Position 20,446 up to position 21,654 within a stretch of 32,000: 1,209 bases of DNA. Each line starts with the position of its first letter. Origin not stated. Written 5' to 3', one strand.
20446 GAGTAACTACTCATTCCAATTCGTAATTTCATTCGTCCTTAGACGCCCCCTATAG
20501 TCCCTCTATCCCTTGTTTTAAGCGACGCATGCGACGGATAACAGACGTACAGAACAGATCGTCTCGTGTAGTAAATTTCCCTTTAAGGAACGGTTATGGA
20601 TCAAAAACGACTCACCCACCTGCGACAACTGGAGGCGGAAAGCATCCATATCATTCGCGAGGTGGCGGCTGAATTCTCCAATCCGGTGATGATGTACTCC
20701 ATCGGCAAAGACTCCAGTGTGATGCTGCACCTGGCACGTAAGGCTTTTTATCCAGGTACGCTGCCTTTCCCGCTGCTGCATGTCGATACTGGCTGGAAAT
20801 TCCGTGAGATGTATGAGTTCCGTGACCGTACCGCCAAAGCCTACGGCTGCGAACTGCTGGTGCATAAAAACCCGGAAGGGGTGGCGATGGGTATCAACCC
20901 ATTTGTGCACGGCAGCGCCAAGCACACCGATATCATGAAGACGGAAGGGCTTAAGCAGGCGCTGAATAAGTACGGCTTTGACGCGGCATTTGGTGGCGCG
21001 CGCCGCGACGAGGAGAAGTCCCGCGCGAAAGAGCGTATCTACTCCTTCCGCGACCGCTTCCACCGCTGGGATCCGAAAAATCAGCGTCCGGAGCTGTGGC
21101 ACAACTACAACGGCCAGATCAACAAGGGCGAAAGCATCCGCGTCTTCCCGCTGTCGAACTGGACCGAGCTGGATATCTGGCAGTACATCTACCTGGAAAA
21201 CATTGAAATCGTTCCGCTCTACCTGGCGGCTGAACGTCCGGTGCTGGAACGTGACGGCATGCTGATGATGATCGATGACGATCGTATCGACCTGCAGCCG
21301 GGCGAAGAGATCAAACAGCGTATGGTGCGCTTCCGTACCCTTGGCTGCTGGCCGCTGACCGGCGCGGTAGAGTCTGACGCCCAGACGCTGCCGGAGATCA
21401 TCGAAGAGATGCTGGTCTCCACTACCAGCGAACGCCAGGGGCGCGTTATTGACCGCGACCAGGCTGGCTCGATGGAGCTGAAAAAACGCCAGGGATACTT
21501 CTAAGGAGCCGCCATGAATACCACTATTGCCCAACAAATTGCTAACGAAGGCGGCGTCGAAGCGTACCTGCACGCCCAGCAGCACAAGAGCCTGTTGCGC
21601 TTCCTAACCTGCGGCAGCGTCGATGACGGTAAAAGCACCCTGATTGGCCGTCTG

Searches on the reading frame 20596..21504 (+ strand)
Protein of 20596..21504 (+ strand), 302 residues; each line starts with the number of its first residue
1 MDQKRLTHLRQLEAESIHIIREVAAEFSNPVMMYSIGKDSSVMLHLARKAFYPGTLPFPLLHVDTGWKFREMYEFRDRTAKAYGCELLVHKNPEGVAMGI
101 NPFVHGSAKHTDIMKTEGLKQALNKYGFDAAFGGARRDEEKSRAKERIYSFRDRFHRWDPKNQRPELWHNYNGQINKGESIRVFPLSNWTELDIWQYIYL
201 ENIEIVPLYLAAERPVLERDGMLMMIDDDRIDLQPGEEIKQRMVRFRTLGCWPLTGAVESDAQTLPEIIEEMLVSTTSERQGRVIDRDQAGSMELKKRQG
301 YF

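Call 6: search_protein_families(library=ncbifam, proteins=[window:20596-21504:+])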
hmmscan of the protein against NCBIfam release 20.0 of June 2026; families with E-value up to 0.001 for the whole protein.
window:20596-21504:+ (302 aa): 13 families
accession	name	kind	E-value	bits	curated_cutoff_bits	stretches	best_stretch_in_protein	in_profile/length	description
TIGR02039.1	CysD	subfamily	2e-168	559.4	396.6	1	9-302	1-294/294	sulfate adenylyltransferase, small subunit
NF009214.0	PRK12563.1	equivalog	9.7e-160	531.2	413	1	3-302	18-317/317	sulfate adenylyltransferase subunit CysD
NF003587.0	PRK05253.1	subfamily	6.9e-156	518.1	195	1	2-302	2-301/301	sulfate adenylyltransferase subunit CysD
NF002537.0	PRK02090.1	equivalog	7e-18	65.1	154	1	13-209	25-200/244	phosphoadenylyl-sulfate reductase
NF010367.0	PRK13795.1-2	equivalog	3.2e-15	55.6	456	1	6-87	220-298/584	hypothetical protein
TIGR00434.1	cysH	subfamily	4.8e-13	49.5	165.1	1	26-151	11-140/214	phosophoadenylyl-sulfate reductase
TIGR02057.1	PAPS_reductase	equivalog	6.7e-13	49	254.2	1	14-148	11-148/224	phosphoadenosine phosphosulfate reductase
NF010366.0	PRK13795.1-1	equivalog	1.8e-12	46.2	745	1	7-92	242-329/667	hypothetical protein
TIGR02055.1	APS_reductase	subfamily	4.1e-11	43.1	235.3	1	56-209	18-155/194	adenylylsulfate reductase, thioredoxin dependent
NF006327.0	PRK08557.1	equivalog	2.2e-10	39.9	366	1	180-209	313-342/415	hypothetical protein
NF006351.0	PRK08576.1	equivalog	3.8e-10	39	290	1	9-210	218-390/436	hypothetical protein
NF010368.0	PRK13795.1-3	equivalog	3.4e-09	35.5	588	1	8-209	227-408/635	hypothetical protein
NF010369.0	PRK13795.1-4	equivalog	0.00035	18.9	1086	0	13-81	236-302/633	hypothetical protein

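Call 53: find_encoding_contigs(protein=window:20596-21504:+, flank=10000, max_places=10)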
Protein window:20596-21504:+ (302 aa): 24 contigs read that carry it; 10 places shown.
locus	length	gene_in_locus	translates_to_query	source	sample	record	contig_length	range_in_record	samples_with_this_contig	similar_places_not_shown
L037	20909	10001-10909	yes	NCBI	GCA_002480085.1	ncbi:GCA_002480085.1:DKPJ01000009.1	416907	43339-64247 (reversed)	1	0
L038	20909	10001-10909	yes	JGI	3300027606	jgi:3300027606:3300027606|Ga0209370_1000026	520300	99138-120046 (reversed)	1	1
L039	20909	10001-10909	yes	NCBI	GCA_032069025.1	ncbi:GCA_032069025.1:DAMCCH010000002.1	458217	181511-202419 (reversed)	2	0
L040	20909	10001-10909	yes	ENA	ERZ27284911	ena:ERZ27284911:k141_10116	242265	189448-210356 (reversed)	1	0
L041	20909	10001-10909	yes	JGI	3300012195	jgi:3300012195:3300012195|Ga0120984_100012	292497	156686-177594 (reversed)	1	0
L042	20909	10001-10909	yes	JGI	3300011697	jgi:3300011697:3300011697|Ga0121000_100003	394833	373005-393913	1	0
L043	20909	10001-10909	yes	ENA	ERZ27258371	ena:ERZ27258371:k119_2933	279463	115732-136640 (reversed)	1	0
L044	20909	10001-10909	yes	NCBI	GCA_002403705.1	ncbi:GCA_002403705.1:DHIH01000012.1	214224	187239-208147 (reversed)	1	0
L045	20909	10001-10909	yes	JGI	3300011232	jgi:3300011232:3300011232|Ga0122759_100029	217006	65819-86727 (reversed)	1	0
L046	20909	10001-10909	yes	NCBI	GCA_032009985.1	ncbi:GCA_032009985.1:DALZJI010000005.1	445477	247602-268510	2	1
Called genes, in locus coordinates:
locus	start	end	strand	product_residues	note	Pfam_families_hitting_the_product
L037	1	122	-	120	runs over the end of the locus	PF01242:PTPS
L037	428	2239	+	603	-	PF00258:Flavodoxin_1, PF00667:FAD_binding_1, PF00175:NAD_binding_1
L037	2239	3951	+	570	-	PF03460:NIR_SIR_ferr, PF01077:NIR_SIR, PF03460:NIR_SIR_ferr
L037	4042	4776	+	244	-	PF01507:PAPS_reduct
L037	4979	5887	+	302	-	PF01471:PG_binding_1 (faint)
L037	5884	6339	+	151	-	-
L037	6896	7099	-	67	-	-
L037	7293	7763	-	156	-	PF08808:RES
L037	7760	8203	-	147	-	PF20432:Xre-like-HTH, PF09722:Xre_MbcA_ParS_C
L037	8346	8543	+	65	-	PF14354:Lar_restr_allev (weak), PF15731:MqsA_antitoxin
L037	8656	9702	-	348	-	PF04389:Peptidase_M28, PF01546:Peptidase_M20 (weak)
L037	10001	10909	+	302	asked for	PF01507:PAPS_reduct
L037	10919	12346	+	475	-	PF00009:GTP_EFTU, PF01926:MMR_HSR1 (faint), PF03144:GTP_EFTU_D2 (weak), PF22594:GTP-eEF1A_C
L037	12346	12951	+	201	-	PF01583:APS_kinase, PF13671:AAA_33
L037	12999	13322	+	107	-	PF12084:DUF3561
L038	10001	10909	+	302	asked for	PF01507:PAPS_reduct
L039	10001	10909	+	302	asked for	PF01507:PAPS_reduct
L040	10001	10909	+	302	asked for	PF01507:PAPS_reduct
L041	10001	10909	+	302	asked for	PF01507:PAPS_reduct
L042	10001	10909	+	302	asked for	PF01507:PAPS_reduct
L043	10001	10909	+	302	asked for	PF01507:PAPS_reduct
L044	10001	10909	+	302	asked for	PF01507:PAPS_reduct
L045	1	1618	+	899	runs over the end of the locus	PF18019:Cas3_HD, PF00270:DEAD (faint), PF22590:Cas3-like_C_2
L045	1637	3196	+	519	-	PF09481:CRISPR_Cse1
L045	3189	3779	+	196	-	PF09485:CRISPR_Cse2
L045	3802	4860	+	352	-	PF09344:Cas_CT1975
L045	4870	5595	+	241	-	PF09704:Cas_Cas5d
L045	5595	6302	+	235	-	PF08798:CRISPR_assoc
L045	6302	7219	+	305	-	PF01867:Cas_Cas1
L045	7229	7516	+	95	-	PF09707:Cas_Cas2CT1978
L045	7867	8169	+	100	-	PF15723:MqsR_toxin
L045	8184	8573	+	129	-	PF15731:MqsA_antitoxin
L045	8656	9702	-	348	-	PF04389:Peptidase_M28, PF01546:Peptidase_M20 (weak)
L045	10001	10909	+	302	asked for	PF01507:PAPS_reduct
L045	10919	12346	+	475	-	PF00009:GTP_EFTU, PF01926:MMR_HSR1 (faint), PF03144:GTP_EFTU_D2, PF22594:GTP-eEF1A_C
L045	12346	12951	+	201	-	PF01583:APS_kinase, PF13671:AAA_33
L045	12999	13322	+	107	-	PF12084:DUF3561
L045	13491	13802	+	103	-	PF04977:DivIC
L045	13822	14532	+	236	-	PF01128:IspD, PF12804:NTP_transf_3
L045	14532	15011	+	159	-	PF02542:YgbB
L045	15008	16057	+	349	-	PF01142:TruD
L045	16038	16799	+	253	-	PF01975:SurE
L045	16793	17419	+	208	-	PF01135:PCMT, PF00398:RrnaAD (weak), PF13847:Methyltransf_31 (faint), PF13649:Methyltransf_25 (weak)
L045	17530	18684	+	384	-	PF01476:LysM, PF01551:Peptidase_M23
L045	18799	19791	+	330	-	PF00140:Sigma70_r1_2, PF04542:Sigma70_r2, PF04539:Sigma70_r3, PF04545:Sigma70_r4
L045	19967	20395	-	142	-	PF02566:OsmC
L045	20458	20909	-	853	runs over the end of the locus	PF01624:MutS_I, PF05188:MutS_II, PF05192:MutS_III, PF05190:MutS_IV, PF00488:MutS_V, PF27441:MutS_C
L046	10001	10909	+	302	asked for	PF01507:PAPS_reduct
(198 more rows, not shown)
